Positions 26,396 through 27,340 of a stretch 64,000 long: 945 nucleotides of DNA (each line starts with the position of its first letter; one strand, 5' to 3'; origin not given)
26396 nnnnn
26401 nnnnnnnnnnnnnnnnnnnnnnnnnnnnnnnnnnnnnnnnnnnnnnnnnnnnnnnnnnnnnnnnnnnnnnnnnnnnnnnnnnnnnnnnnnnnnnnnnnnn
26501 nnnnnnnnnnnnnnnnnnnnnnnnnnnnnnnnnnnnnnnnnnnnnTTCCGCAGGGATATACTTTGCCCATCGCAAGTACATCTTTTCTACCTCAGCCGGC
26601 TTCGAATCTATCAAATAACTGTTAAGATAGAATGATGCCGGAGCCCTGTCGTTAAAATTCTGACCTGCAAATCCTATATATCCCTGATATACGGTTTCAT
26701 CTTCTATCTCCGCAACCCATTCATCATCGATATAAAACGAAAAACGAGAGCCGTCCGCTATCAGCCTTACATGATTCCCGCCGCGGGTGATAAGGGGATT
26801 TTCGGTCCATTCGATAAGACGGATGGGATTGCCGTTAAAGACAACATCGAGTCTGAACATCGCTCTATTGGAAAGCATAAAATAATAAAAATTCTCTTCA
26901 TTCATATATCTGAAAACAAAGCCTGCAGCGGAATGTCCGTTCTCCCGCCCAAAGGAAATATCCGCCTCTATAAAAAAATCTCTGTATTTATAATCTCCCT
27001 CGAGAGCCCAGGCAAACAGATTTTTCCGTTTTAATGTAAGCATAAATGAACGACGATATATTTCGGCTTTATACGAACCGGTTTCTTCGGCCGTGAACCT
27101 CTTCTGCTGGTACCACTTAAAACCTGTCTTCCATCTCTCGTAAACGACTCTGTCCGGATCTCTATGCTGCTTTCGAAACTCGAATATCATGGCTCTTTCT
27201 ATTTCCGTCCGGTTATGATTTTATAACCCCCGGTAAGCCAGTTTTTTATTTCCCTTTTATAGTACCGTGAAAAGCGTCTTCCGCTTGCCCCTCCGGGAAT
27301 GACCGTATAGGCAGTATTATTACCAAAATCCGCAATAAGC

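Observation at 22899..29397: Co-directional envelope gene cluster: Ntn acylase, then a lectin-TPR-Zn-ribbon protein, then LolA-like, then RodZ-like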

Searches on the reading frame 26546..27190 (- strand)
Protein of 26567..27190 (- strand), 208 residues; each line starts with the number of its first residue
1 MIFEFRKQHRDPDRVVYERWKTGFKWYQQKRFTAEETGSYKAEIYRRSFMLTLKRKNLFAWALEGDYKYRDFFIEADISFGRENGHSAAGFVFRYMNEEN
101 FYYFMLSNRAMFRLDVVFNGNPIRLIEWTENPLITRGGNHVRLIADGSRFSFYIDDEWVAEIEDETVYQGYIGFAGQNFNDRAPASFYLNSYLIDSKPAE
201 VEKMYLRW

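Call 24: search_protein_families(library=pfam, proteins=[window:26567-27190:-], max_evalue=10)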
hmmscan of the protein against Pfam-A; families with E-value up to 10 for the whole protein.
seq(208 aa): 1 family
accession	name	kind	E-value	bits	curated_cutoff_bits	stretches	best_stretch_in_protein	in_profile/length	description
PF12866.13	DUF3823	-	0.094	13.4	27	1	15-57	21-63/90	Protein of unknown function (DUF3823) N-terminal domain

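Call 28: search_solved_structures(query=A2, max_evalue=10)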
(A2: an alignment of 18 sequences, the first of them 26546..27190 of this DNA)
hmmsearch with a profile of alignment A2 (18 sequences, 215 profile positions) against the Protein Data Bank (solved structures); distinct sequences matched with E-value up to 10: 4.
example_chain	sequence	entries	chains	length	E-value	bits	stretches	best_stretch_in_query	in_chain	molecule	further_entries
4azz_A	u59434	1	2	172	3.4e-05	27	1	70-174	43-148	LEVANASE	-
4b1l_A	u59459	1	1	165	3.4e-05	27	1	70-174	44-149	LEVANASE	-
4b1m_A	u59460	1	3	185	4.6e-05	26.6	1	70-174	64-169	LEVANASE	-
5joz_A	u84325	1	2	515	0.031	17.3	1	73-160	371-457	Non-reducing end alpha-L-arabinofuranosidase BoGH43B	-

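Call 36: predict_structure(alignment_id=A2)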
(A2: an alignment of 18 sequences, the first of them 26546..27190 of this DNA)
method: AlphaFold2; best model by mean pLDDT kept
length: 215 residues; sequences in the alignment: 18
mean_pLDDT: 91.3   pTM: 0.88
mean pLDDT of the five models: 91.3, 91.0, 90.7, 90.7, 90.6
residues with pLDDT >= 90: 175; 70-90: 25; 50-70: 6; < 50: 9
segments of 3 or more residues with pLDDT < 50: 1-6, 213-215
pLDDT, mean of each block of 10 residues (from residue 1): 50 90 89 94 96 97 94 98 96 97 98 97 97 94 96 94 92 97 94 96 84 47
secondary structure, 60 per line:
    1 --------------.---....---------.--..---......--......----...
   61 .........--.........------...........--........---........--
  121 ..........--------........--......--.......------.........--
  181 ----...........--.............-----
elements in order: E19-22 E40-45 E48-53 E58-69 E72-80 E87-97 E100-107 E111-118 E121-130 E139-146 E149-154 E157-163 E170-178 E185-195 H198-210

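Call 39: fold_search(model_id=the predicted structure, library=pdb)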
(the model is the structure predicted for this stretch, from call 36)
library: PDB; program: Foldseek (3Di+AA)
matches with E <= 10: 1847; with E <= 0.001: 534
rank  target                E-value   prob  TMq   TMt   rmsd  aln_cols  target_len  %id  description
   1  4b1m_B                4.6e-09  1.00  0.58  0.74   4.8       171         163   19  CARBOHYDRATE BINDING MODULE CBM66 FROM BACILLUS SUBTILIS (released 2012-12-12)
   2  4b1m_A                8.3e-09  1.00  0.54  0.69   3.0       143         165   22  CARBOHYDRATE BINDING MODULE CBM66 FROM BACILLUS SUBTILIS (released 2012-12-12)
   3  4b1m_C                1.2e-08  1.00  0.59  0.77   3.3       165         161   19  CARBOHYDRATE BINDING MODULE CBM66 FROM BACILLUS SUBTILIS (released 2012-12-12)
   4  4azz_A                2.2e-08  1.00  0.55  0.70   2.6       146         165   20  Carbohydrate binding module CBM66 from Bacillus subtilis (released 2012-07-25)
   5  4b1l                  4.2e-08  1.00  0.54  0.70   3.0       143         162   21  CARBOHYDRATE BINDING MODULE CBM66 FROM BACILLUS SUBTILIS (released 2012-12-12)
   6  3fby_A                1.6e-07  1.00  0.57  0.26   8.4       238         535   13  The crystal structure of the signature domain of cartilage oligomeric matrix protein. (released 2009-06-23)
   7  1oq1_A                2.0e-07  1.00  0.58  0.56   5.5       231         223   13  Crystal Structure of Protein of Unknown Function with Galectin-like Fold from Bacillus subtilis (released 2003-09-23)
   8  1ups_B                2.9e-07  1.00  0.59  0.35   6.7       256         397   11  GlcNAc[alpha]1-4Gal releasing endo-[beta]-galactosidase from Clostridium perfringens (released 2004-11-25)
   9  4jqt_A                3.1e-07  1.00  0.58  0.31   6.0       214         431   16  Crystal structure of a putative glycosyl hydrolase (BT3469) from Bacteroides thetaiotaomicron VPI-5482 at 2.49 A resol (released 2013-04-17)
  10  2exi_A                4.3e-07  1.00  0.55  0.25   5.1       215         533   11  Structure of the family43 beta-Xylosidase D15G mutant from geobacillus stearothermophilus (released 2006-04-04)
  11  1oq1_B                4.5e-07  1.00  0.57  0.56   5.0       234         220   13  Crystal Structure of Protein of Unknown Function with Galectin-like Fold from Bacillus subtilis (released 2003-09-23)
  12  1oq1_C                4.7e-07  1.00  0.58  0.57   5.4       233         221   13  Crystal Structure of Protein of Unknown Function with Galectin-like Fold from Bacillus subtilis (released 2003-09-23)
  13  1ups_A                5.5e-07  1.00  0.58  0.34   7.2       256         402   11  GlcNAc[alpha]1-4Gal releasing endo-[beta]-galactosidase from Clostridium perfringens (released 2004-11-25)
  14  5zqx_C                5.8e-07  1.00  0.58  0.26   5.1       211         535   18  Crystal structure of beta-xylosidase mutant (E186Q) from Bacillus pumilus (released 2018-05-30)
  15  5zqx_A                6.1e-07  1.00  0.56  0.26   4.9       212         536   17  Crystal structure of beta-xylosidase mutant (E186Q) from Bacillus pumilus (released 2018-05-30)
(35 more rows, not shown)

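Call 49: search_protein_representatives(alignment_id=A2)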
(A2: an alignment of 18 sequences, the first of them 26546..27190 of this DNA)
Query: 18 sequences, 215 profile positions. Proteins with E-value up to 0.001 (for the whole library): 5692; up to 1e-10: 1523; up to 1e-30: 270. The best 150 are listed.
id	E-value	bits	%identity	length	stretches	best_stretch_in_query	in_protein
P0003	1.6e-95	335.3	-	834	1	3-214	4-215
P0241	6.7e-89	313.7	-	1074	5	30-185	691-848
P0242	3.1e-87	308.3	-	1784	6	38-182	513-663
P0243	8.2e-87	306.9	-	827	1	3-214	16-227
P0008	9.0e-83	293.7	-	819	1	6-215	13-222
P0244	1.1e-82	293.4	-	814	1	1-214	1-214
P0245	1.2e-82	293.3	-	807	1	2-214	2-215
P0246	1.3e-82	293.2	-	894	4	32-184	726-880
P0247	3.6e-82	291.7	-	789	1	3-214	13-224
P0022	7.3e-81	287.4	-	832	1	1-213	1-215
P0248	1.1e-80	286.9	-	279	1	1-214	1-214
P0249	4.7e-80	284.8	-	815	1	1-213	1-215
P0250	1.1e-79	283.6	-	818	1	3-214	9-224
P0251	4.8e-79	281.5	-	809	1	3-214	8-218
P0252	5.7e-79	281.2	-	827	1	1-212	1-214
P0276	4.5e-68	245.6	-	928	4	19-183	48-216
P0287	1.5e-62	227.5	-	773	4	47-196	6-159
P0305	1.7e-56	207.7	-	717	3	32-185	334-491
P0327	1.1e-52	195.3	-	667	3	32-183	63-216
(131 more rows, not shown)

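Call 50: search_protein_families(library=pfam, proteins=[P0241, P0242, P0246, P0276, P0287, P0305, P0327], max_evalue=0.001)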
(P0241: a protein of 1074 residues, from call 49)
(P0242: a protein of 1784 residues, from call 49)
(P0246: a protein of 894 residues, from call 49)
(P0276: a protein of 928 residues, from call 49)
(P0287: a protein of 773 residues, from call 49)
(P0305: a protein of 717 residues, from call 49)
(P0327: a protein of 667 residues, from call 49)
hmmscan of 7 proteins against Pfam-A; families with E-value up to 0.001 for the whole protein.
P0241 (1074 aa): 1 family
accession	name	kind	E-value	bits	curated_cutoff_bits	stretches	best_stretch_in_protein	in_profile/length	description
PF06439.18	3keto-disac_hyd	-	5.6e-18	66.1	26.8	2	477-622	12-171/187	3-keto-disaccharide hydrolase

P0242 (1784 aa): 1 family
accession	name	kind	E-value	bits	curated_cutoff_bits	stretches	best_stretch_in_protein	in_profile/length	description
PF06439.18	3keto-disac_hyd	-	8.2e-17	62.3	26.8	0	99-233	45-184/187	3-keto-disaccharide hydrolase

P0246 (894 aa): 1 family
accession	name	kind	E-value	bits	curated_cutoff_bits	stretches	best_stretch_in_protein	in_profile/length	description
PF06439.18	3keto-disac_hyd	-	1.8e-15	57.9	26.8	0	537-671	27-174/187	3-keto-disaccharide hydrolase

P0276 (928 aa): 2 families
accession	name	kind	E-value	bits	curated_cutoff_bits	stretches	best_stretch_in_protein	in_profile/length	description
PF06439.18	3keto-disac_hyd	-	3.1e-09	37.6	26.8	0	95-207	47-172/187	3-keto-disaccharide hydrolase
PF20407.5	DUF1583_N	-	9.1e-06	26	22.9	0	139-206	58-126/150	Domain of unknown function (DUF1583_N)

P0287 (773 aa): 4 families
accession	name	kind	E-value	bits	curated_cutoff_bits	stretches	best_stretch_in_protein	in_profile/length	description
PF06439.18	3keto-disac_hyd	-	1.4e-26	94.1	26.8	3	28-133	50-159/187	3-keto-disaccharide hydrolase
PF13385.13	Laminin_G_3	-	6.7e-10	39.8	27.6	1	49-127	34-107/151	Concanavalin A-like lectin/glucanases superfamily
PF17995.8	GH101_N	-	4.6e-08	33.3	25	0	219-321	36-135/180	Endo-alpha-N-acetylgalactosaminidase N-terminal domain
PF17611.7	DUF5506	-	8.5e-05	23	27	0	680-708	75-103/161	Family of unknown function (DUF5506)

P0305 (717 aa): 2 families
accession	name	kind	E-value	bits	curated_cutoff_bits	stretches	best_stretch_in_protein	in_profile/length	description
PF04886.17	PT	-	1.4e-10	41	26.2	0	259-280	1-22/36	PT disordered repeat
PF06439.18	3keto-disac_hyd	-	5.5e-07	30.3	26.8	0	94-208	49-176/187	3-keto-disaccharide hydrolase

P0327 (667 aa): 1 family
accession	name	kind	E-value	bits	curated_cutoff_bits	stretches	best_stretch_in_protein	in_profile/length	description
PF06439.18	3keto-disac_hyd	-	1e-13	52.2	26.8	1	97-225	49-185/187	3-keto-disaccharide hydrolase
